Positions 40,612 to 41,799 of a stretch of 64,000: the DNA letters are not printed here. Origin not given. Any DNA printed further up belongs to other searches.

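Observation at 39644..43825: Divergent glycosyltransferase - HPr-kinase-like - glycosyltransferase - DMT transporter cluster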

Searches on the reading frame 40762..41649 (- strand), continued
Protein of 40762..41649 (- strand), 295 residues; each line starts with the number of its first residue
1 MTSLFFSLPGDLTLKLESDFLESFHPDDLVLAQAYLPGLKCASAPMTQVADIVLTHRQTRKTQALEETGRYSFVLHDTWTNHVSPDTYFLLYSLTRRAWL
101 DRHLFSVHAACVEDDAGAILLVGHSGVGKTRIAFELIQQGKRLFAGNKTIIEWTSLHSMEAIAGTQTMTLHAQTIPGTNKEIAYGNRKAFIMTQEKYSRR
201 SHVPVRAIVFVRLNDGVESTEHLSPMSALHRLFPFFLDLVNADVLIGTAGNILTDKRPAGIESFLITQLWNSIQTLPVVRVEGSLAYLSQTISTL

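Call 38: fold_search(model_id=the predicted structure, library=pdb)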
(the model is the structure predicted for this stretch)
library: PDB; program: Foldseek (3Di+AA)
matches with E <= 10: 255; with E <= 0.001: 125
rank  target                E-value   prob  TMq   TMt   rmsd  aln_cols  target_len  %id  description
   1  6asn                  7.9e-09  1.00  0.58  0.35   8.0       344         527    9  E. coli phosphoenolpyruvate carboxykinase K212I F216V mutant bound to methanesulfonate (released 2018-08-29)
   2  1oen                  1.0e-08  1.00  0.59  0.36   7.9       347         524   10  PHOSPHOENOLPYRUVATE CARBOXYKINASE (released 1996-11-08)
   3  1yvy_B                1.1e-08  1.00  0.59  0.37   7.1       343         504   10  Crystal structure of Anaerobiospirillum succiniciproducens phosphoenolpyruvate carboxykinase (released 2005-07-26)
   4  2pc9_A                1.2e-08  1.00  0.60  0.37   7.3       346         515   13  Crystal Structure Of ATP-Dependent Phosphoenolpyruvate Carboxykinase From Thermus thermophilus HB8 (released 2007-10-02)
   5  2pc9_C                1.5e-08  1.00  0.55  0.34   8.3       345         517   12  Crystal Structure Of ATP-Dependent Phosphoenolpyruvate Carboxykinase From Thermus thermophilus HB8 (released 2007-10-02)
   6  6at3_A                1.6e-08  1.00  0.57  0.34   7.5       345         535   10  E. coli phosphoenolpyruvate carboxykinase Y207F mutant bound to thiosulfate and oxaloacetate (released 2018-08-29)
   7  1xkv_B                2.2e-08  1.00  0.61  0.37   7.0       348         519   12  Crystal Structure Of ATP-Dependent Phosphoenolpyruvate Carboxykinase From Thermus thermophilus HB8 (released 2005-10-11)
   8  9a4u_A                2.9e-08  1.00  0.59  0.36   8.0       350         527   11  Integrative model of PCKA-QOX2 by crosslinking MS and deep learning (released 2024-09-18)
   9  1j3b_B                3.1e-08  1.00  0.59  0.36   7.5       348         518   12  Crystal structure of ATP-dependent phosphoenolpyruvate carboxykinase from Thermus thermophilus HB8 (released 2003-02-11)
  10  2pc9_B                4.7e-08  1.00  0.59  0.37   6.5       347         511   11  Crystal Structure Of ATP-Dependent Phosphoenolpyruvate Carboxykinase From Thermus thermophilus HB8 (released 2007-10-02)
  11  2pc9_D                5.9e-08  1.00  0.55  0.34   8.0       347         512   12  Crystal Structure Of ATP-Dependent Phosphoenolpyruvate Carboxykinase From Thermus thermophilus HB8 (released 2007-10-02)
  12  6at4_B                6.7e-08  1.00  0.56  0.34   7.2       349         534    9  E. coli phosphoenolpyruvate carboxykinase bound to thiosulfate (released 2018-08-29)
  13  1os1                  8.0e-08  1.00  0.56  0.34   7.3       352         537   10  Structure of Phosphoenolpyruvate Carboxykinase complexed with ATP,Mg, Ca and pyruvate. (released 2003-09-23)
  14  6at3_B                8.0e-08  1.00  0.52  0.31   8.6       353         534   10  E. coli phosphoenolpyruvate carboxykinase Y207F mutant bound to thiosulfate and oxaloacetate (released 2018-08-29)
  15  1ayl                  8.5e-08  1.00  0.58  0.35   7.2       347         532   10  PHOSPHOENOLPYRUVATE CARBOXYKINASE (released 1997-01-11)
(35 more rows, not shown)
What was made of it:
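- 40762..41649 (-): HprK-C/PEPCK-fold P-loop protein, 295 aa, two domains, predicted phosphotransferase. It belongs to a new family. Best Foldseek matches are ATP-PEPCKs (E 8e-9, TMq about 0.6, whole length); HprK/P C-domain chains first appear at ranks 43 and 45 (TMq 0.34) (call 38).
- On ATP-dependent PEPCK: Top 35 Foldseek hits, E 8e-9 to 5e-6, TMq 0.52-0.61 (call 38).
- Closest known: HPr kinase/phosphorylase. Same: The fold belongs to the same superfamily (call 38).
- Closest known: ATP-dependent phosphoenolpyruvate carboxykinase. Same: It is the best whole-length structural match (E about 1e-8, TMq 0.55-0.61), covering both the N-terminal domain and the P-loop domain (call 38).
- The whole fold is closer to PEPCK (call 38).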

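Call 41: search_protein_families(library=padloc, proteins=[window:40762-41649:-], max_evalue=0.01)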
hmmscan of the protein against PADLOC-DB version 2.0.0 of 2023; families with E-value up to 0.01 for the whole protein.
window:40762-41649:- (295 aa): 2 families
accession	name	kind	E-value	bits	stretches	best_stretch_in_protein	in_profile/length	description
PDLC02630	DrmD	-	0.0034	15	1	108-150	94-133/260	DrmD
PDLC00915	TRIP13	-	0.0082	13.6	0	117-150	64-98/302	TRIP13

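Call 47: find_encoding_contigs(protein=P0168, flank=6000, max_places=2)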
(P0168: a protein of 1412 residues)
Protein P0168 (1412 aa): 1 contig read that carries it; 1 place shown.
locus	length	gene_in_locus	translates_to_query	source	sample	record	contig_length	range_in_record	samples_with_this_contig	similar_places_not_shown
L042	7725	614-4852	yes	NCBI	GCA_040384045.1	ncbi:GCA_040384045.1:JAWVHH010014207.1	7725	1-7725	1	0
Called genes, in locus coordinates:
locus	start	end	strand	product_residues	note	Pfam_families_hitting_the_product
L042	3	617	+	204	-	?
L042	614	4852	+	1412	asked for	PF05721:PhyH (weak), PF13528:Glyco_trans_1_3, PF04101:Glyco_tran_28_C (weak)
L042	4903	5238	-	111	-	PF00665:rve (faint), PF13683:rve_3, PF13333:rve_2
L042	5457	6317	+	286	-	PF02498:Bro-N (weak)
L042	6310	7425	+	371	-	-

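Call 57: search_protein_families(library=pfam, alignment_id=A4, max_evalue=0.0001)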
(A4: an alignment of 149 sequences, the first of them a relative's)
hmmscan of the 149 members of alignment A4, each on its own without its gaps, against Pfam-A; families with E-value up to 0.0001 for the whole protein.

A. member 1, L001:2910-3914:- (334 aa): 1 family
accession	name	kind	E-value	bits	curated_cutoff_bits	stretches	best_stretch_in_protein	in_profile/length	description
PF00881.29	Nitroreductase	-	9.6e-09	36.1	23.5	0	7-33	21-46/167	Nitroreductase family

B. families by the number of members that match (of 149 scanned): 142 families (the first 25 are shown)
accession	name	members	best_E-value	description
PF08241.18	Methyltransf_11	4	2.6e-26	Methyltransferase domain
PF13847.12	Methyltransf_31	4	2.2e-22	Methyltransferase domain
PF13649.12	Methyltransf_25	4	1.5e-21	Methyltransferase domain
PF00293.34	NUDIX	3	2.3e-37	NUDIX domain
PF01931.24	NTPase_I-T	3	3.2e-26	Protein of unknown function DUF84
PF13489.12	Methyltransf_23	3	1.8e-16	Methyltransferase domain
PF02353.26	CMAS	2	1.8e-75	Mycolic acid cyclopropane synthetase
PF00005.33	ABC_tran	2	7.8e-36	ABC transporter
PF13419.12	HAD_2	2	5.5e-35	Haloacid dehalogenase-like hydrolase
PF03479.20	PCC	2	2e-28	Plants and Prokaryotes Conserved (PCC) domain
PF00072.30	Response_reg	2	2.8e-28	Response regulator receiver domain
PF00702.32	Hydrolase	2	1.1e-25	haloacid dehalogenase-like hydrolase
PF00300.27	His_Phos_1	2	1.7e-24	Histidine phosphatase superfamily (branch 1)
PF01978.25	TrmB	2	3.3e-15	Sugar-specific transcriptional regulator TrmB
PF01209.24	Ubie_methyltran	2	1e-14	ubiE/COQ5 methyltransferase family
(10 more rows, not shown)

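Call 59: search_protein_families(library=pfam, proteins=[L009:5163-5801:-, L010:2296-2913:+, L014:1222-1731:-, L015:7756-8427:+, L009:11074-11820:-, L012:3207-3866:-, L013:3142-3561:+, L001:12410-13171:+, L010:6675-7247:-, L014:6788-7645:-], max_evalue=0.001)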
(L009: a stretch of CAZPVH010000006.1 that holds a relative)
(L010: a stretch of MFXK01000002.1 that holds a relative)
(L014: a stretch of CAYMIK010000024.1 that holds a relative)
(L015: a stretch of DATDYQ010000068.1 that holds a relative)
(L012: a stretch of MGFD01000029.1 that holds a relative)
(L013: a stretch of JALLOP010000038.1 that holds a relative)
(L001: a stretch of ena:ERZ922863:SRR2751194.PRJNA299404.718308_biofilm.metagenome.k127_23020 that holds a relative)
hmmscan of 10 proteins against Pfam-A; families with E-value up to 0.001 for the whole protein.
L009:5163-5801:- (212 aa): 1 family
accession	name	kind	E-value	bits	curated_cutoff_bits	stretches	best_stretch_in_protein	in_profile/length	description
PF01931.24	NTPase_I-T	-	2.6e-22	79.8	25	1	49-211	1-160/162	Protein of unknown function DUF84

L010:2296-2913:+ (205 aa): 1 family
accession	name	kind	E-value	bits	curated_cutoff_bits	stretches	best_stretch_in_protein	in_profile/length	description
PF01931.24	NTPase_I-T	-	8.3e-22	78.2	25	1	26-196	1-162/162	Protein of unknown function DUF84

L014:1222-1731:- (169 aa): 1 family
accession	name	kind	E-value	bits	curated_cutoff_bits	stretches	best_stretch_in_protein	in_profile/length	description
PF01931.24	NTPase_I-T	-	3.2e-26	92.5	25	1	7-167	1-159/162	Protein of unknown function DUF84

L015:7756-8427:+ (223 aa): 5 families
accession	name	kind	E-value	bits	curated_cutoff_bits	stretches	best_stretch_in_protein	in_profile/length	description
PF00005.33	ABC_tran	-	7.8e-36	124.1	25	1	24-171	2-136/137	ABC transporter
PF02463.25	SMC_N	-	3.6e-08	33.5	40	1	33-216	24-211/220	RecF/RecN/SMC N terminal domain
PF13304.12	AAA_21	-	4.1e-07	30.8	27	0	124-206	220-302/304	AAA domain, putative AbiEii toxin, Type IV TA system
PF25199.1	nSTAND_NTPase5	-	5.8e-05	23.4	34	0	31-95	39-106/145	Novel STAND NTPase 5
PF13555.12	AAA_29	-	0.00021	21.4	27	1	23-50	12-39/61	P-loop containing region of AAA domain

L009:11074-11820:- (248 aa): 1 family
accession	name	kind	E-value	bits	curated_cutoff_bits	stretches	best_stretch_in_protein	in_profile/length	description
PF01978.25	TrmB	-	3.3e-15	56.1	25.6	1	13-78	3-67/68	Sugar-specific transcriptional regulator TrmB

L012:3207-3866:- (219 aa): 3 families
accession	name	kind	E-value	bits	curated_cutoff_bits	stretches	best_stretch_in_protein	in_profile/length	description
PF13419.12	HAD_2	-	1.5e-29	103.8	23.8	1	9-189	1-177/178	Haloacid dehalogenase-like hydrolase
PF00702.32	Hydrolase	-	1.1e-25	91.6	26.4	1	7-184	2-191/191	haloacid dehalogenase-like hydrolase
PF13242.12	Hydrolase_like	-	1.3e-07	31.9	22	1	146-214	3-75/75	HAD-hyrolase-like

L013:3142-3561:+ (139 aa): 1 family
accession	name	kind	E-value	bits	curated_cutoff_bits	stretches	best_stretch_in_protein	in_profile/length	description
PF03479.20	PCC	-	2e-28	99.5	25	1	11-123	3-117/117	Plants and Prokaryotes Conserved (PCC) domain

L001:12410-13171:+ (253 aa): 0 families

L010:6675-7247:- (190 aa): 1 family
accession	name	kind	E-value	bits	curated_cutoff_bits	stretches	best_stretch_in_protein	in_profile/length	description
PF02698.23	DUF218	-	5.4e-23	81.8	27.6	1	36-156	1-108/133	DUF218 domain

L014:6788-7645:- (285 aa): 0 families

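Call 61: find_encoding_contigs(protein=P0004, flank=8000, max_places=1)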
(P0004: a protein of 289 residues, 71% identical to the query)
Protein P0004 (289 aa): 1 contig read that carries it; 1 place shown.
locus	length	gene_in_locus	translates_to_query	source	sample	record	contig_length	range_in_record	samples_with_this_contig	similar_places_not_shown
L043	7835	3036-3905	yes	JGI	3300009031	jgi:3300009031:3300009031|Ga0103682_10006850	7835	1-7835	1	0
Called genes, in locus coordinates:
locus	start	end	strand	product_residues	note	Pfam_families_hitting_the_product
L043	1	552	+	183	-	?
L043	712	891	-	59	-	-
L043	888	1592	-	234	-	PF06414:Zeta_toxin, PF08433:KTI12 (weak), PF13671:AAA_33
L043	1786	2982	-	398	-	PF00201:UDPGT, PF04101:Glyco_tran_28_C (faint), PF06722:EryCIII-like_C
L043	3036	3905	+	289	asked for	PF07475:Hpr_kinase_C (weak)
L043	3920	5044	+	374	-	PF13528:Glyco_trans_1_3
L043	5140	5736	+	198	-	PF13489:Methyltransf_23, PF13847:Methyltransf_31, PF08241:Methyltransf_11, PF08242:Methyltransf_12, PF13649:Methyltransf_25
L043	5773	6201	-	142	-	-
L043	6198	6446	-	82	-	-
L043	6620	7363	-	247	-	PF03741:TerC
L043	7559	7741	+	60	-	-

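Call 62: find_encoding_contigs(protein=P0002, flank=8000, max_places=1)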
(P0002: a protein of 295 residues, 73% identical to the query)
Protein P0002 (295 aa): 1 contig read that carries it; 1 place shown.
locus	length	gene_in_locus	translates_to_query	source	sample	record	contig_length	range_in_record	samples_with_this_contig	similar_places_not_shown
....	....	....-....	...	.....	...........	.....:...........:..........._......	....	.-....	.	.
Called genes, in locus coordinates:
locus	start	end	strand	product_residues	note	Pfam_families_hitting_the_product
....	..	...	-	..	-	-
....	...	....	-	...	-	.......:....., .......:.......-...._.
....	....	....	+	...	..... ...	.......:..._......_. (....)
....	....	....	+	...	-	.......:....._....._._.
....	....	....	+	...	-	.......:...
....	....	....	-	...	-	-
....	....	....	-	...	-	?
